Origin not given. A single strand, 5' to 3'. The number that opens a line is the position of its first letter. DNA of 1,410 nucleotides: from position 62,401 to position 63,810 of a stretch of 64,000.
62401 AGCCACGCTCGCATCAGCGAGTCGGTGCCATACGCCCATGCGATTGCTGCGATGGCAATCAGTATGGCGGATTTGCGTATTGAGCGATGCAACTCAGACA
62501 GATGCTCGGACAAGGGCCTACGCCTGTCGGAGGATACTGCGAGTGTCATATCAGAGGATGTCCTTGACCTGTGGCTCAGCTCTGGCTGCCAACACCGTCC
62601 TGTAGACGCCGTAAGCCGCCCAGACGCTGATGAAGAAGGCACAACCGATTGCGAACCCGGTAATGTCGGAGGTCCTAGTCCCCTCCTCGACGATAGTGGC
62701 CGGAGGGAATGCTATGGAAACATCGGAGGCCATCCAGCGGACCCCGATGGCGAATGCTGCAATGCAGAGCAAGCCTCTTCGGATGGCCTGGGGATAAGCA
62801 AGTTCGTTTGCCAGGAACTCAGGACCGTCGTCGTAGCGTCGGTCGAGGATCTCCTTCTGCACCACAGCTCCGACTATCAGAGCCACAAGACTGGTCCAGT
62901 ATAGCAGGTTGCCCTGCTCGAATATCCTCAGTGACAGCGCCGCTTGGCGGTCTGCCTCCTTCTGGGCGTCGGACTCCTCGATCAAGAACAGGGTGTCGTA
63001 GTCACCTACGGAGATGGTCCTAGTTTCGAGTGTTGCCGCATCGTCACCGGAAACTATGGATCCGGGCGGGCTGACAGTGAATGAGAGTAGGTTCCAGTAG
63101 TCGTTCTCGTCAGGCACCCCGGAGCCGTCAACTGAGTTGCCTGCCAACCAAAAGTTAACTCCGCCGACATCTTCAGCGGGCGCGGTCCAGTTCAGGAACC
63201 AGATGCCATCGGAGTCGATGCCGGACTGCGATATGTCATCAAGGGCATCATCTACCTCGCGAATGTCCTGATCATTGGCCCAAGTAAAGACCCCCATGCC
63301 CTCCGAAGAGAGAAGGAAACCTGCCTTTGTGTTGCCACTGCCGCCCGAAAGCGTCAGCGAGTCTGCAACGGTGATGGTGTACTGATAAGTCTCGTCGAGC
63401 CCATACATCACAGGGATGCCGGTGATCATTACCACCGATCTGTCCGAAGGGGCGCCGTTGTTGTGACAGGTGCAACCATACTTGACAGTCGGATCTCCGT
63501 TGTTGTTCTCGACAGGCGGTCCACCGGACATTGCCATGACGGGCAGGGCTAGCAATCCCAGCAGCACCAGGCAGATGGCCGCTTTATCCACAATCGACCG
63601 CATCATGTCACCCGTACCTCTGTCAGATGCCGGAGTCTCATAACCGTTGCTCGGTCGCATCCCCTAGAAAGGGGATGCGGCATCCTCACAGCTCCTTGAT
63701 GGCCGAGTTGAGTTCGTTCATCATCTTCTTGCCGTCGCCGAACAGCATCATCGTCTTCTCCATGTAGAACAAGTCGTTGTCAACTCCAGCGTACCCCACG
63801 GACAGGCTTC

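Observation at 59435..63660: Minus-strand operon: secreted Cys-containing protein, TatC with a cysteine-rich C-terminal domain, and M6-like metallopeptidase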

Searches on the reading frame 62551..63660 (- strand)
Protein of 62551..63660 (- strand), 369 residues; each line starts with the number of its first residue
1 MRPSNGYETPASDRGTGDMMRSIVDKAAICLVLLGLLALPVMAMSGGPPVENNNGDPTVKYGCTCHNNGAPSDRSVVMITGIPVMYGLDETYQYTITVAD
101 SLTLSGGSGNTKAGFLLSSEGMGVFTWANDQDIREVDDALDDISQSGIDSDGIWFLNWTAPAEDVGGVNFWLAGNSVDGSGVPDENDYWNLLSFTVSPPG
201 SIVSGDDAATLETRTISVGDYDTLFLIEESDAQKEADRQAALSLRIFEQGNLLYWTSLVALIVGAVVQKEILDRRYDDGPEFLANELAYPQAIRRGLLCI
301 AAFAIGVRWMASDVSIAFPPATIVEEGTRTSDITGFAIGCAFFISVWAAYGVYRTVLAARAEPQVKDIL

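Call 3: search_protein_families(library=pfam, proteins=[window:62551-63660:-], max_evalue=0.01)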
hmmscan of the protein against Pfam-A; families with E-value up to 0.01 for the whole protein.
window:62551-63660:- (369 aa): 0 families

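Call 4: search_protein_families(library=ncbifam, proteins=[window:62551-63660:-], max_evalue=0.01)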
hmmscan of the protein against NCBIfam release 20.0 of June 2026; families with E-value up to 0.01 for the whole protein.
window:62551-63660:- (369 aa): 1 family
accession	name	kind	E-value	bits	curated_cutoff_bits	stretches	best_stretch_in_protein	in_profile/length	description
NF041895.1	choice_anch_V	domain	1.3e-18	67.4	42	1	34-193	2-148/150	choice-of-anchor V domain-containing protein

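Call 5: search_protein_families(library=pfam, proteins=[window:62551-63660:-], max_evalue=10)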
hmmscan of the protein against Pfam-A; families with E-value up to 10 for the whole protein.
window:62551-63660:- (369 aa): 0 families

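Call 25: find_homologous_proteins(query=window:62551-63660:-, max_evalue=0.001)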
Query window:62551-63660:- (369 aa): 279 proteins with E <= 0.001 among 8000 candidates; the best 120 are listed.
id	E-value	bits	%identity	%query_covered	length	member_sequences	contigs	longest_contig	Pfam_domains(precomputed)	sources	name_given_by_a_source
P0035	3.7e-241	818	98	100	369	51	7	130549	-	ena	-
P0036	7.5e-203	692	82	100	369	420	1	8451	-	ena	-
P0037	1.9e-181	621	72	100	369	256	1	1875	-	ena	-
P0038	1.7e-179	615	71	100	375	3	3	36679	-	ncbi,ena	ncbi:MAG: choice-of-anchor V domain-containing protein [Candidatus Thalassarchaeum sp.]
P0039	2.7e-178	611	72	100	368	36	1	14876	-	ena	-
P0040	3.3e-177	607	72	100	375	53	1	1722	-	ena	-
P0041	1.1e-175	602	71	100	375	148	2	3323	-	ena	-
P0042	3.2e-175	601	71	100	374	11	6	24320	-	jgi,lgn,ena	-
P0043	2.2e-174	598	71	100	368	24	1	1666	-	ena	-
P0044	1.6e-173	595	71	100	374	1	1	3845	-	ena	-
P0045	1.7e-173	595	70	100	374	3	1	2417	-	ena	-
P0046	5.5e-172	590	70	100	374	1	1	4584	-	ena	-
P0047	1.1e-171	589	69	100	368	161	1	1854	-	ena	-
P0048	6.4e-170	583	70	95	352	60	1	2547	-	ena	-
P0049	7.1e-170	583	70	100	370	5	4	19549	-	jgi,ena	-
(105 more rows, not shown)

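Call 56: search_solved_structures(query=A3, max_evalue=10, show_alignments=3)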
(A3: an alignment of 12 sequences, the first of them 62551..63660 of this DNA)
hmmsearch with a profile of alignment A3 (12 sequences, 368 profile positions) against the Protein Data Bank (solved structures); distinct sequences matched with E-value up to 10: 1.
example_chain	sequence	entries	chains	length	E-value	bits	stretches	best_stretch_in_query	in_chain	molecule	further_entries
8py0_A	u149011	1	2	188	0.2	13.6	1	161-214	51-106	Ligand Binding domain (LBD) Chemoreceptor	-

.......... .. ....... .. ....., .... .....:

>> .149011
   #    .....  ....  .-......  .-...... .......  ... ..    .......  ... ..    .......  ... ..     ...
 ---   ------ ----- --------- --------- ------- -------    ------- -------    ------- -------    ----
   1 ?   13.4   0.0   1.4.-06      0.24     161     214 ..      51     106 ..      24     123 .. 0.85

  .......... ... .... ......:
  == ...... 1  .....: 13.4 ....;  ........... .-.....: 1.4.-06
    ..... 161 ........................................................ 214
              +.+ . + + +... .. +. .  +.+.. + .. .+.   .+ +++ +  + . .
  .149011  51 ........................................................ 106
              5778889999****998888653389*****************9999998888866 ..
